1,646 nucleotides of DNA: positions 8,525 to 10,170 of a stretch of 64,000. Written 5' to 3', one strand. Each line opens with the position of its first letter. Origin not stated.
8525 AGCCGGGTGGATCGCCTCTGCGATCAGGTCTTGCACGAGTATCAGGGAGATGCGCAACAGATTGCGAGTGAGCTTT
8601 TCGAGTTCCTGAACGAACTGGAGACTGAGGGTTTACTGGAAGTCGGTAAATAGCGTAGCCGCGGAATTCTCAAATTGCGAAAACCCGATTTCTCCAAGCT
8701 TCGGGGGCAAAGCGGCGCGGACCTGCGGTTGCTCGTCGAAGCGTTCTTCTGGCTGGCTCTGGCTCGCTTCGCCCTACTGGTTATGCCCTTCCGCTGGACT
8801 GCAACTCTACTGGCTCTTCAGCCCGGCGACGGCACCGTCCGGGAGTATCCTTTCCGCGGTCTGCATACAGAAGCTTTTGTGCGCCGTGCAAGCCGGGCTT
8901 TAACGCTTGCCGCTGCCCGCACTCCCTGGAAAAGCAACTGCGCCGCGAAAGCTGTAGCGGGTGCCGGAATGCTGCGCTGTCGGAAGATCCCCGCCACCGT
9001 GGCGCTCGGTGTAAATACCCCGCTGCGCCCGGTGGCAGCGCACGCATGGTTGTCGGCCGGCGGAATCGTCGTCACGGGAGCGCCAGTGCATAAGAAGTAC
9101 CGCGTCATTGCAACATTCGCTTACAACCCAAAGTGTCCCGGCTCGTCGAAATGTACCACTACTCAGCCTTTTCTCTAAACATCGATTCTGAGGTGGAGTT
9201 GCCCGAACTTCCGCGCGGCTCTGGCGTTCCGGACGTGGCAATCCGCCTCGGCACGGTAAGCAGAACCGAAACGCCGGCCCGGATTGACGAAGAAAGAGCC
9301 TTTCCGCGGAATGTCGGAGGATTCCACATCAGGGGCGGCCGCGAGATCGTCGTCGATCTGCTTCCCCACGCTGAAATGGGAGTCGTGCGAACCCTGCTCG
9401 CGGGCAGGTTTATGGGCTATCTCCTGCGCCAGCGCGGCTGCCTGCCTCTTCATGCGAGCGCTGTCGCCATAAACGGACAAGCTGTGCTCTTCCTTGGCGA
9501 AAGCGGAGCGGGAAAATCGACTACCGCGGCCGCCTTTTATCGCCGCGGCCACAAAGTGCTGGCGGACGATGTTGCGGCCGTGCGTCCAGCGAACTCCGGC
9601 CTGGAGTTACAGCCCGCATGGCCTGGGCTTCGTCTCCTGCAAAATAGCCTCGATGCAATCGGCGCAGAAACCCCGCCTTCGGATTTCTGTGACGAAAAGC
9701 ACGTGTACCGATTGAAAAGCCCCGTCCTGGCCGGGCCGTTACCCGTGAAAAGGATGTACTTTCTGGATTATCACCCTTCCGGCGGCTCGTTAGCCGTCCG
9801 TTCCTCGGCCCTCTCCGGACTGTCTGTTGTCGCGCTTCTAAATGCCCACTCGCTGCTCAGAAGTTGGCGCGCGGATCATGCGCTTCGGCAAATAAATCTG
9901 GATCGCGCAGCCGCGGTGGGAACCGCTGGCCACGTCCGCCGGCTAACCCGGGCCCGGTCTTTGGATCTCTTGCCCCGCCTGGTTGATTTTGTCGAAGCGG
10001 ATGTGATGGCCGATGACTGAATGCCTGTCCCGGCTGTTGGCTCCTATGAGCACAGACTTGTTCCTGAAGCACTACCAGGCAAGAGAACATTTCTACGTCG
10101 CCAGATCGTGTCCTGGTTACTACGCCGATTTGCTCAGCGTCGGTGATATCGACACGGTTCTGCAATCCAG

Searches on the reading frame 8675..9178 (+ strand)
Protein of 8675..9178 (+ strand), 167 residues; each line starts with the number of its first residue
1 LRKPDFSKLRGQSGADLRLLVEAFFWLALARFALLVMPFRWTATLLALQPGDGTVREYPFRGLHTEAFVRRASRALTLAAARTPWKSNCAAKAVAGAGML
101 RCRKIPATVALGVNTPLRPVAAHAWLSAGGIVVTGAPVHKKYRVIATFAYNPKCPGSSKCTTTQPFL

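Call 4: search_protein_families(library=pfam, proteins=[window:8675-9178:+], max_evalue=0.01)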
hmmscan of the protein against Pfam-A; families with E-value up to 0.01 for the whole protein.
window:8675-9178:+ (167 aa): 1 family
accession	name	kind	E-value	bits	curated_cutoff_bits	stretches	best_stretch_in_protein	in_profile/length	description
PF13471.12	Transglut_core3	-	1.6e-21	76.8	26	1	33-147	1-117/117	Transglutaminase-like superfamily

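Call 5: search_protein_families(library=ncbifam, proteins=[window:8675-9178:+], max_evalue=0.01)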
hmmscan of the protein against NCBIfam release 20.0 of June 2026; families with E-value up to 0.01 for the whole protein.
window:8675-9178:+ (167 aa): 1 family
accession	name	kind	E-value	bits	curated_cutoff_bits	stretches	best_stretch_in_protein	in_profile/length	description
NF033537.1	lasso_biosyn_B2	equivalog_domain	1.9e-22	80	33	1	19-148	4-132/132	lasso peptide biosynthesis B2 protein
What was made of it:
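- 8675..9178 (+): Lasso B2 leader peptidase (transglutaminase-like cysteine protease). PF13471 (calls 4, 5).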

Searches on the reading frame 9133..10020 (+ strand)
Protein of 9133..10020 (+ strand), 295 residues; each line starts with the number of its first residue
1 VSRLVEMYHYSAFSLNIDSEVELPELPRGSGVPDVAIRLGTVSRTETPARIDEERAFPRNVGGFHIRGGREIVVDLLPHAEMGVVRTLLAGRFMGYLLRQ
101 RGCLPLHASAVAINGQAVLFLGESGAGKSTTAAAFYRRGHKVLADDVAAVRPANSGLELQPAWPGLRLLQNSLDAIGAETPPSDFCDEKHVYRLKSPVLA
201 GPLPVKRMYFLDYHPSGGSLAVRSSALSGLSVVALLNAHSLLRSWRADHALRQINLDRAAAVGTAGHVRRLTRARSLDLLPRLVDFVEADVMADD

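Call 4: search_protein_families(library=pfam, proteins=[window:9133-10020:+], max_evalue=0.01)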
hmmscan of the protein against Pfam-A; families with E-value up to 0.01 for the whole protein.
window:9133-10020:+ (295 aa): 3 families
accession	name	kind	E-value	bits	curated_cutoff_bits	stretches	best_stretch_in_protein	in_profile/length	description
PF07475.17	Hpr_kinase_C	-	1.2e-08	35.2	33.3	1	106-152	9-55/171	HPr Serine kinase C-terminal domain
PF01293.25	PEPCK_ATP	-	3.9e-05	23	26.5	1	93-135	186-230/465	Phosphoenolpyruvate carboxykinase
PF00005.33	ABC_tran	-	0.0063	17.5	25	0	114-138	10-34/137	ABC transporter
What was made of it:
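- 9151..10020 (+): HprK-like peptide kinase, 289 aa. PF07475 (call 4).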

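Call 5: search_protein_families(library=ncbifam, proteins=[window:9133-10020:+], max_evalue=0.01)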
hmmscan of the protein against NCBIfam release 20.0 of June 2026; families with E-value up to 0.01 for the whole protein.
window:9133-10020:+ (295 aa): 11 families
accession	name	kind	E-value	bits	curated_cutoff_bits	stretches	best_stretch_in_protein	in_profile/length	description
TIGR04352.1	HprK_rel_A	equivalog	8.8e-10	38.1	200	1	101-179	94-170/280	HprK-related kinase A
TIGR00679.1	hpr-ser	equivalog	1.4e-08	34.4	240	1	106-152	134-180/300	HPr(Ser) kinase/phosphatase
TIGR04355.1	HprK_rel_B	hypoth_equivalog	1.6e-07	30.7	200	1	88-158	130-199/351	HprK-related kinase B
NF003883.0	PRK05428.2-1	equivalog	7.6e-07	28.7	252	1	107-154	19-66/189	HPr kinase/phosphorylase-related protein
TIGR04249.1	SCM_chp_ScmC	equivalog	5.4e-06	25.9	125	1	99-153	121-174/292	SynChlorMet cassette protein ScmC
NF006821.0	PRK09344.1-3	subfamily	5.8e-05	21.9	369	1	92-154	190-265/525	phosphoenolpyruvate carboxykinase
NF006820.0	PRK09344.1-2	subfamily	8.4e-05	21.4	636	1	93-137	203-248/529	phosphoenolpyruvate carboxykinase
TIGR00224.1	pckA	equivalog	0.00052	19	590.05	1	93-137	206-251/532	phosphoenolpyruvate carboxykinase (ATP)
NF006823.0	PRK09344.1-5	equivalog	0.00052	18.8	815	1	95-134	192-232/513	phosphoenolpyruvate carboxykinase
NF006822.0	PRK09344.1-4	equivalog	0.00059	18.5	806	1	94-137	207-251/537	phosphoenolpyruvate carboxykinase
NF006819.0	PRK09344.1-1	subfamily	0.0069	15.3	745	1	93-137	216-261/538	phosphoenolpyruvate carboxykinase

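Call 14: find_homologous_proteins(query=window:9133-10020:+, max_evalue=0.00001)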
Query window:9133-10020:+ (295 aa): 1897 proteins with E <= 0.00001 among 8000 candidates; the best 120 are listed.
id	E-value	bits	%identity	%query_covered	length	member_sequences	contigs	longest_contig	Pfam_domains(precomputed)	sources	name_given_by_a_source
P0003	2.2e-186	636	100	98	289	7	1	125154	PF07475.18,PF27840.1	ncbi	-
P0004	3.0e-120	419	69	98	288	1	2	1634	PF01293.26,PF07475.18,PF27840.1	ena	-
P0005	3.7e-120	419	70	98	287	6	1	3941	PF01293.26,PF07475.18,PF27840.1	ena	-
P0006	9.2e-118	411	70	98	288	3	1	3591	PF07475.18,PF27840.1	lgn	-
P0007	2.6e-117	410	71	97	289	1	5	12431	PF07475.18,PF27840.1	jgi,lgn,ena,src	-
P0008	2.4e-116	406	66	98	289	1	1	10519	PF07475.18,PF27840.1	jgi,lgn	jgi:hypothetical protein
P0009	3.1e-116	406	69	98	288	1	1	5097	PF01293.26,PF27840.1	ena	-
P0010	5.5e-116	405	72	93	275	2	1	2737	PF07475.18,PF27840.1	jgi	jgi:hypothetical protein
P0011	7.6e-116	405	69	98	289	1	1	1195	PF07475.18,PF27840.1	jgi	jgi:hypothetical protein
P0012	3.4e-112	393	66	98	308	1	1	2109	PF07475.18,PF27840.1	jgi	jgi:hypothetical protein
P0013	9.4e-112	391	69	97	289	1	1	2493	PF07475.18,PF27840.1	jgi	jgi:hypothetical protein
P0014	1.6e-110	387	70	88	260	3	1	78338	PF07475.18,PF27840.1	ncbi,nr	ncbi:MAG TPA: hypothetical protein VN519_01310 [Bryobacteraceae bacterium]|nr:hypothetical protein [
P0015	3.0e-110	386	65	98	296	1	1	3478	PF07475.18,PF27840.1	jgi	jgi:hypothetical protein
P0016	1.6e-108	381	66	98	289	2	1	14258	PF07475.18,PF27840.1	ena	-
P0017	2.6e-108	380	66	98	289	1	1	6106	PF07475.18,PF27840.1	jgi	jgi:hypothetical protein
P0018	1.1e-107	378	70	88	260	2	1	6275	PF01293.26,PF07475.18,PF27840.1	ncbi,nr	ncbi:MAG TPA: hypothetical protein VHC90_21215 [Bryobacteraceae bacterium]|nr:hypothetical protein [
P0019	1.2e-105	371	69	88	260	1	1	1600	PF01293.26,PF07475.18,PF27840.1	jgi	-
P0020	1.7e-102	361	61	98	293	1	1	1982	PF07475.18,PF27840.1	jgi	jgi:hypothetical protein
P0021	3.1e-102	360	64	97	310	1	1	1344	PF07475.18,PF27840.1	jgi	jgi:hypothetical protein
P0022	5.6e-102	359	62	97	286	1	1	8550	PF07475.18,PF27840.1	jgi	jgi:hypothetical protein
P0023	2.4e-100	354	60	98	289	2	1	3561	PF07475.18,PF27840.1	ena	-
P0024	8.7e-100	352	61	97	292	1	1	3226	PF07475.18,PF27840.1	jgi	jgi:hypothetical protein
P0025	4.6e-99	350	60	97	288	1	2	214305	PF07475.18,PF27840.1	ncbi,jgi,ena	jgi:hypothetical protein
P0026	1.6e-97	345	58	98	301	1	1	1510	PF07475.18,PF27840.1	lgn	-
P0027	1.7e-97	345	59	98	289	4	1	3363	PF07475.18,PF27840.1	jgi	-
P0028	1.7e-96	341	61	98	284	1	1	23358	PF01293.26,PF07475.18,PF27840.1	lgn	-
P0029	2.8e-96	341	62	97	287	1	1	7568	PF07475.18,PF27840.1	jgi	jgi:hypothetical protein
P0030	3.0e-96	340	58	98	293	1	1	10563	PF07475.18,PF27840.1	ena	-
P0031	2.3e-95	338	59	98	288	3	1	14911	PF07475.18,PF27840.1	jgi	jgi:hypothetical protein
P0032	2.6e-95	337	61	98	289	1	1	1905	PF07475.18,PF27840.1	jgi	jgi:hypothetical protein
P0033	5.0e-95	336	58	98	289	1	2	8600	PF07475.18,PF27840.1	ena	-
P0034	6.0e-95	336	59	97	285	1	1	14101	PF07475.18,PF27840.1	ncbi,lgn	-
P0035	6.9e-95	336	59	98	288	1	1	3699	PF07475.18,PF27840.1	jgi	jgi:hypothetical protein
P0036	1.4e-94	335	57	98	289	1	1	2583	PF07475.18,PF27840.1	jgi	jgi:hypothetical protein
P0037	2.3e-94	334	58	97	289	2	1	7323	PF07475.18,PF27840.1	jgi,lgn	jgi:hypothetical protein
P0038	5.7e-94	333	60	97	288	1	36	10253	PF07475.18,PF27840.1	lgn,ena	-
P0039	3.7e-93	330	58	98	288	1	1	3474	PF07475.18,PF27840.1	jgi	jgi:hypothetical protein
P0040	3.9e-93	330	58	98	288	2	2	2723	PF07475.18,PF27840.1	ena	-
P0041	5.1e-93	330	57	98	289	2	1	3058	PF07475.18,PF27840.1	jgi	jgi:hypothetical protein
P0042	5.9e-93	330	56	98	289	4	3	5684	PF07475.18,PF27840.1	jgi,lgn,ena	jgi:hypothetical protein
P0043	3.7e-92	327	55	98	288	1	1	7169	PF07475.18,PF27840.1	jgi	jgi:hypothetical protein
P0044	2.8e-91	324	57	98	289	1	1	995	PF07475.18,PF27840.1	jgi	jgi:hypothetical protein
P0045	3.0e-91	324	58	98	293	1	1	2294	PF07475.18,PF27840.1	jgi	jgi:hypothetical protein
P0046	1.0e-90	322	67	78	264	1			PF01293.26,PF07475.18,PF27840.1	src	-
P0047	5.0e-90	320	60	98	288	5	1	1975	PF07475.18,PF27840.1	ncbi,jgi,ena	jgi:hypothetical protein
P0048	2.7e-88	314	58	98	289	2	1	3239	PF07475.18,PF27840.1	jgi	jgi:hypothetical protein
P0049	6.7e-88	313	58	98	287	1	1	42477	PF07475.18,PF27840.1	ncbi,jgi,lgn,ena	jgi:hypothetical protein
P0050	8.0e-88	313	56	98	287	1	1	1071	PF07475.18,PF27840.1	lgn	-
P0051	1.0e-86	309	56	97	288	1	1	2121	PF07475.18,PF27840.1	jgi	jgi:hypothetical protein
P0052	1.4e-86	309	56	98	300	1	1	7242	PF07475.18,PF27840.1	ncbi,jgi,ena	jgi:hypothetical protein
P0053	2.4e-86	308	59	98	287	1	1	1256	PF01293.26,PF07475.18,PF27840.1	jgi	jgi:hypothetical protein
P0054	2.4e-86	308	53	98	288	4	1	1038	PF07475.18,PF27840.1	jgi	jgi:hypothetical protein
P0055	7.9e-86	306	56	97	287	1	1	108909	PF07475.18,PF27840.1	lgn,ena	-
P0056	3.4e-83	298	61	82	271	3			PF07475.18,PF27840.1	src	-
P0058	1.4e-74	269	51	98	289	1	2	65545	PF07475.18,PF27840.1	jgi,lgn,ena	-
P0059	5.6e-73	264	62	75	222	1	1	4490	PF07475.18,PF27840.1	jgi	jgi:hypothetical protein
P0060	4.0e-71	258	47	98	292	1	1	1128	PF07475.18,PF27840.1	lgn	-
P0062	3.2e-67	245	46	99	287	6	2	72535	PF07475.18,PF27840.1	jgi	jgi:hypothetical protein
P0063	2.6e-63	232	47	97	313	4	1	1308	PF01293.26,PF07475.18,PF27840.1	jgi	jgi:hypothetical protein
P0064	2.2e-62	229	49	96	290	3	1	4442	PF01293.26,PF07475.18,PF27840.1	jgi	jgi:hypothetical protein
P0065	3.2e-62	229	48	97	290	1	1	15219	PF01293.26,PF07475.18,PF27840.1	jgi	jgi:hypothetical protein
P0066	1.7e-61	226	47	97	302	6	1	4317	PF01293.26,PF07475.18,PF27840.1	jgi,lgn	jgi:energy-coupling factor transporter ATP-binding protein EcfA2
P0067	2.1e-61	226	47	97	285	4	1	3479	PF07475.18,PF27840.1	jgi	jgi:hypothetical protein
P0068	2.2e-61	226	46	97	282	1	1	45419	PF07475.18,PF27840.1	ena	-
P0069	2.6e-61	226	46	98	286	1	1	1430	PF01293.26,PF07475.18,PF27840.1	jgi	jgi:hypothetical protein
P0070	3.5e-61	225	46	96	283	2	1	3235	PF07475.18,PF27840.1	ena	-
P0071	5.2e-60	222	46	97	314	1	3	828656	PF07475.18,PF27840.1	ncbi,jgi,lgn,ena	jgi:hypothetical protein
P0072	1.4e-59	220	46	98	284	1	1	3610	PF07475.18,PF27840.1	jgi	jgi:hypothetical protein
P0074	2.9e-59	219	47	96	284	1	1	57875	PF07475.18,PF27840.1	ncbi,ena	-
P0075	7.1e-59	218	47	97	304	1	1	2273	PF07475.18,PF27840.1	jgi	jgi:hypothetical protein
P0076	1.0e-58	217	57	67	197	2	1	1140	PF07475.18,PF27840.1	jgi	-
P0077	1.4e-58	217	47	97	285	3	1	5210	PF07475.18,PF27840.1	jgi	jgi:hypothetical protein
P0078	2.6e-58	216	56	65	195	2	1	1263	PF07475.18,PF27840.1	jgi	-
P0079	1.4e-57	214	45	98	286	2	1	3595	PF01293.26,PF07475.18,PF27840.1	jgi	jgi:hypothetical protein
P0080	1.7e-57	213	45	94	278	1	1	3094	PF01293.26,PF07475.18,PF27840.1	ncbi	-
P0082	2.3e-57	213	46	97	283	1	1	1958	PF07475.18,PF27840.1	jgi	jgi:hypothetical protein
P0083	4.6e-57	212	46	97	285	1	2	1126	PF07475.18,PF27840.1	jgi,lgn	jgi:hypothetical protein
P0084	8.9e-57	211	44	98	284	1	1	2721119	PF07475.18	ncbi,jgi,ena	jgi:hypothetical protein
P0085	1.2e-56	210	44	97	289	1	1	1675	PF07475.18,PF27840.1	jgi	jgi:hypothetical protein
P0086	1.4e-56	210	43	97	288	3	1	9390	PF07475.18,PF27840.1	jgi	jgi:hypothetical protein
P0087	2.0e-56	210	46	98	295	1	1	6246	PF07475.18,PF27840.1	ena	-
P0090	1.1e-55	207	44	98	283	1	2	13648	PF01293.26,PF07475.18,PF27840.1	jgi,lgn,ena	jgi:hypothetical protein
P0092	2.3e-55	206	43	95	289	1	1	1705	PF07475.18,PF27840.1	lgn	-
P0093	3.4e-55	206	47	97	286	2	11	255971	PF07475.18,PF27840.1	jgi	jgi:hypothetical protein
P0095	7.6e-54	201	42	98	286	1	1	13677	PF07475.18,PF27840.1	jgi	jgi:hypothetical protein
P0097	1.0e-53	201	46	90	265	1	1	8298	PF07475.18,PF27840.1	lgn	-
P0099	5.4e-52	195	44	96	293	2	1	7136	PF07475.18,PF27840.1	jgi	jgi:hypothetical protein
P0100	1.3e-51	194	52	70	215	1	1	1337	PF01293.26,PF07475.18,PF27840.1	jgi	jgi:hypothetical protein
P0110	1.1e-45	175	48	78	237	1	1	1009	PF07475.18,PF27840.1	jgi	jgi:hypothetical protein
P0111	1.3e-45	174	44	82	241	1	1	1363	PF01293.26,PF07475.18,PF27840.1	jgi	jgi:hypothetical protein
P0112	1.1e-44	171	54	57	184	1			PF07475.18,PF27840.1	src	-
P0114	6.9e-44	169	42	90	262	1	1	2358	PF07475.18,PF27840.1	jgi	jgi:hypothetical protein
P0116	4.2e-41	160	42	82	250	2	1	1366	PF07475.18,PF27840.1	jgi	jgi:hypothetical protein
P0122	3.0e-36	144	44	82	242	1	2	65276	PF07475.18,PF27840.1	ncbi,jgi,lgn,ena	jgi:hypothetical protein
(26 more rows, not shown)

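Call 17: find_related_loci(query=A1, collection=genome_contigs, flank=10000)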
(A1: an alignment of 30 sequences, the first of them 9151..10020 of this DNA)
Query A1 (289 aa) in genome_contigs; peptide patterns used: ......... (x = any residue, [..] = any of these).
530 stretches matched a pattern; 502 encode a relative of the query (tblastn E <= 1e-3); the best 80 are kept; 79 distinct loci.
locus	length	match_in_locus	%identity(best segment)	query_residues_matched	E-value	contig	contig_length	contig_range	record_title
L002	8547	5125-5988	70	1-289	5e-121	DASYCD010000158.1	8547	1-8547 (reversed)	MAG TPA_asm: Bryobacteraceae bacterium isolate SMAG_U4924 k141_2345731, whole genome shotgun sequence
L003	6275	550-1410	69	1-288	7e-118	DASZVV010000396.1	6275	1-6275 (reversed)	MAG TPA_asm: Bryobacteraceae bacterium isolate SMAG_U6140 k141_347594, whole genome shotgun sequence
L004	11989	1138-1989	59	1-285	3e-100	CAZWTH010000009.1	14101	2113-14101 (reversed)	MAG TPA_asm: uncultured Solibacteraceae bacterium isolate binchicken_co84_147 genome assembly, contig: k141_1254162, who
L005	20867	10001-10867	58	1-289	2e-94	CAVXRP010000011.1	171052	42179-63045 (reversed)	MAG: Bryobacterales bacterium isolate MFD01223.bin.1.7 genome assembly, contig: contig_26826, whole genome shotgun seque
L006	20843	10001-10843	46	1-285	7e-65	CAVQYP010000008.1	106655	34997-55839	MAG: Terriglobia bacterium isolate MFD05841.bin.2.207 genome assembly, contig: contig_119883, whole genome shotgun seque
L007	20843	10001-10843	46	1-285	6e-65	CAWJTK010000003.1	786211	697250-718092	MAG: Terriglobia bacterium isolate MFD04463.bin.2.156 genome assembly, contig: contig_21325, whole genome shotgun sequen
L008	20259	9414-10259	45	1-287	1e-63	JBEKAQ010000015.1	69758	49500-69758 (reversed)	MAG: Bryobacteraceae bacterium isolate SPRUCE 116 SPRUCE_116_15, whole genome shotgun sequence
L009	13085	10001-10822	47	1-278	9e-63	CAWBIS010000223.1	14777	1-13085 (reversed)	MAG: Terriglobia bacterium isolate MFD04752.bin.3.16 genome assembly, contig: contig_38190, whole genome shotgun sequenc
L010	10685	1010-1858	44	1-287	2e-61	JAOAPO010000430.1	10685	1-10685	MAG: Bryobacterales bacterium isolate RYN_16 scaffold_3253607, whole genome shotgun sequence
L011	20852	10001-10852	44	1-289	3e-61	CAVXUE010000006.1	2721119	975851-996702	MAG: Terriglobia bacterium isolate MFD00964.bin.2.78 genome assembly, contig: contig_6887, whole genome shotgun sequence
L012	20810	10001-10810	47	1-274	3e-63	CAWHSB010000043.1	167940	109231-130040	MAG: Terriglobia bacterium isolate MFD06714.bin.2.104 genome assembly, contig: contig_9155, whole genome shotgun sequenc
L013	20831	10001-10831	39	2-283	4e-53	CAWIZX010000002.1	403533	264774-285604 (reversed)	MAG: Terriglobia bacterium isolate MFD04580.bin.2.56 genome assembly, contig: contig_18330, whole genome shotgun sequenc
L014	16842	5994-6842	39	1-286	8e-49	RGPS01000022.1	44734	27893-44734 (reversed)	MAG: Terriglobia bacterium isolate WB8_3_068 contig_100_21, whole genome shotgun sequence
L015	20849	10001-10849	38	2-285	6e-42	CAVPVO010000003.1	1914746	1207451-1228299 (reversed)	MAG: Terriglobia bacterium isolate MFD00082.bin.2.4 genome assembly, contig: contig_395, whole genome shotgun sequence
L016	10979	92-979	36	1-285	7e-42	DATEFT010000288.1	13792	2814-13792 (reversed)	MAG TPA_asm: Blastocatellia bacterium isolate SMAG_U8766 k141_827857, whole genome shotgun sequence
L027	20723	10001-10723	36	4-230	3e-31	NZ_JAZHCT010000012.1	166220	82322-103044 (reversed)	Paenibacillus sp. IITD108 MBFLFMIA_12, whole genome shotgun sequence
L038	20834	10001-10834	30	2-267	7e-30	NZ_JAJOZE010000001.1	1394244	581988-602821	Metabacillus kandeliae strain GX 13764 1, whole genome shotgun sequence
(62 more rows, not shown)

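Call 26: find_related_loci(query=A1, collection=metagenome_contigs, flank=10000)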
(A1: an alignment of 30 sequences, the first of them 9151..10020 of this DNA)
Query A1 (289 aa) in metagenome_contigs; peptide patterns used: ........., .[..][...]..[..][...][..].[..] (x = any residue, [..] = any of these).
600 stretches matched a pattern (row limit reached: there are more); 527 encode a relative of the query (tblastn E <= 1e-3); the best 80 are kept; 80 distinct loci.
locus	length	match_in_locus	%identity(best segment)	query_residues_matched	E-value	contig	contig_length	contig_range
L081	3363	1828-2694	59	1-289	2e-104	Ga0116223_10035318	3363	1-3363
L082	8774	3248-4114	58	1-289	6e-102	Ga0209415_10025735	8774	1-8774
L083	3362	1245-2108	57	1-289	4e-98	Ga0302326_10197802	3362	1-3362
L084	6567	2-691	72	58-289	2e-95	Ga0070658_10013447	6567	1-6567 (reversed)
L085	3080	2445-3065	65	1-207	1e-83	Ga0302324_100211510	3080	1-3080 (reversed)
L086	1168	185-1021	48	1-284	3e-77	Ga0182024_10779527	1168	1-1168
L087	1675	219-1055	48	1-284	7e-73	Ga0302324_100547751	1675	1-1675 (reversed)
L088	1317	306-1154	49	1-288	1e-73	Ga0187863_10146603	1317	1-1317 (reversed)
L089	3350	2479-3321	47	1-285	1e-66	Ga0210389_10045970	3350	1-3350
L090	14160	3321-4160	46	1-285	9e-66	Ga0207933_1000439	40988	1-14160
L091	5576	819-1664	45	1-287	8e-66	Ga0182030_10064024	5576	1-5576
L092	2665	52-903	42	1-289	2e-64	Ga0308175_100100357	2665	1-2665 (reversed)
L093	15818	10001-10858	46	1-287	2e-63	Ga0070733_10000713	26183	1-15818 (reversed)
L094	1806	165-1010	45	4-285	3e-61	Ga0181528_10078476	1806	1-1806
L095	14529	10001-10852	43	1-288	6e-58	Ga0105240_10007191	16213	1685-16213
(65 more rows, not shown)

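Call 59: search_solved_structures(query=window:9151-10020:+, max_evalue=0.01)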
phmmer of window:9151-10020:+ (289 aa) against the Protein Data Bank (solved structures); distinct sequences matched with E-value up to 0.01: 5.
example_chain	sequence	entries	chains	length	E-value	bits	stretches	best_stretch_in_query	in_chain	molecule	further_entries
1ko7_A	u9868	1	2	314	2.9e-06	30.4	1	78-148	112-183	Hpr kinase/phosphatase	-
1jb1_A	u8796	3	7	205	2.5e-05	27.3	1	99-145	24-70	HPRK PROTEIN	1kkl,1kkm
2qmh_A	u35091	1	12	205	2.5e-05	27.3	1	99-145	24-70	HPr kinase/phosphorylase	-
3tqf_A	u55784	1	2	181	0.0019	21.2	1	100-151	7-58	Hpr(Ser) kinase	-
1j3b_A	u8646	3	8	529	0.0056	19.6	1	87-126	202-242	ATP-dependent phosphoenolpyruvate carboxykinase | Phosphoenolpyruvate carboxykinase [ATP]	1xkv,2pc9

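Call 75: search_protein_families(library=pfam, proteins=[L082:532-2427:+, L038:7786-9738:+, L027:7658-9667:+, L008:7594-9408:+], max_evalue=0.00001)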
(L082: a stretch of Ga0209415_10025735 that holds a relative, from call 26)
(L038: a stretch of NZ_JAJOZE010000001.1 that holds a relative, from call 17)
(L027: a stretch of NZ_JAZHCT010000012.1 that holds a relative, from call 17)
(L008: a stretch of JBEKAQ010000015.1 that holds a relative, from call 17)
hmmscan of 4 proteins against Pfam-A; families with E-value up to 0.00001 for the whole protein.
L082:532-2427:+ (631 aa): 3 families
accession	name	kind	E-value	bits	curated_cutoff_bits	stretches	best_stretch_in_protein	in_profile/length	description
PF00733.27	Asn_synthase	-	1.6e-28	100.8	21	1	251-614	3-346/354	Asparagine synthase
PF13537.11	GATase_7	-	9.1e-16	58.4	25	1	69-175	24-122/123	Glutamine amidotransferase domain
PF13522.11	GATase_6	-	1.8e-10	41.4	27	1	62-169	31-129/130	Glutamine amidotransferase domain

L038:7786-9738:+ (650 aa): 3 families
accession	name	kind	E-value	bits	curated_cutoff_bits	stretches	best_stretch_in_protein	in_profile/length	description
PF00733.27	Asn_synthase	-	1.5e-21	77.9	21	1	251-569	3-284/354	Asparagine synthase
PF13537.11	GATase_7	-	1e-19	71.2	25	1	63-171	11-122/123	Glutamine amidotransferase domain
PF13522.11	GATase_6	-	4.4e-11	43.4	27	1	63-164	27-128/130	Glutamine amidotransferase domain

L027:7658-9667:+ (669 aa): 3 families
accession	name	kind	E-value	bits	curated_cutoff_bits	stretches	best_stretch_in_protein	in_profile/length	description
PF00733.27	Asn_synthase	-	9.9e-24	85.1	21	1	270-637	2-330/354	Asparagine synthase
PF13537.11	GATase_7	-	2e-19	70.2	25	1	88-189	17-121/123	Glutamine amidotransferase domain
PF13522.11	GATase_6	-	8.8e-13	48.8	27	1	84-180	28-125/130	Glutamine amidotransferase domain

L008:7594-9408:+ (604 aa): 3 families
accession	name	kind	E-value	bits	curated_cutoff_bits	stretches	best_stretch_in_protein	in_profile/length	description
PF00733.27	Asn_synthase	-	1.6e-25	91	21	1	232-571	2-329/354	Asparagine synthase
PF13537.11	GATase_7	-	8.1e-17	61.8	25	1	59-156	23-122/123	Glutamine amidotransferase domain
PF13522.11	GATase_6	-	3.7e-11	43.6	27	1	61-149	40-128/130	Glutamine amidotransferase domain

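Call 76: search_protein_families(library=ncbifam, proteins=[L082:532-2427:+, L082:2405-2725:+], max_evalue=0.001)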
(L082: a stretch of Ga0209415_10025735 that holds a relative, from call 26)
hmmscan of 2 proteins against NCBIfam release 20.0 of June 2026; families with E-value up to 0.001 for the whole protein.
L082:532-2427:+ (631 aa): 6 families
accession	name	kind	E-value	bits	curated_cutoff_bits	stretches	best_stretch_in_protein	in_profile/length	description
NF033535.1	lass_lactam_cya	exception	1.3e-79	268.5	525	2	1-396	1-378/668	lasso peptide isopeptide bond-forming cyclase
TIGR01536.1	asn_synth_AEB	equivalog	3.4e-42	145.1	267.1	1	108-549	100-512/517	asparagine synthase (glutamine-hydrolyzing)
TIGR03108.1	eps_aminotran_1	hypoth_equivalog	2.2e-34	119.2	816.9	1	1-290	1-283/628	XrtA/PEP-CTERM system amidotransferase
TIGR03104.1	trio_amidotrans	equivalog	2.4e-29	102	570.1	1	1-392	1-375/589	N-acetylglutaminylglutamine amidotransferase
NF033561.1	macrolact_Ik_Al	subfamily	2.6e-19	69.3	300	1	139-571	88-509/561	albusnodin/ikarugamycin family macrolactam cyclase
NF006949.0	PRK09431.1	equivalog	4.3e-13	48.7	499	1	245-292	207-254/554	asparagine synthase B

L082:2405-2725:+ (106 aa): 4 families
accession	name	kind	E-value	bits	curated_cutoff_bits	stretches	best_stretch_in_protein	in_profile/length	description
NF033536.1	lasso_PqqD_Bac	exception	3e-13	49.7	80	1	18-102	3-87/88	lasso peptide biosynthesis PqqD family chaperone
TIGR03859.1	PQQ_PqqD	equivalog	1.8e-05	24.5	46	1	37-101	19-80/81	pyrroloquinoline quinone biosynthesis peptide chaperone PqqD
TIGR04248.1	SCM_PqqD_rel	equivalog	3.1e-05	24.1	100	1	34-100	14-80/84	SynChlorMet cassette protein ScmD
NF033530.1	lasso_PqqD_Strm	exception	0.00038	20.6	70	1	28-100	5-77/78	lasso peptide biosynthesis PqqD family chaperone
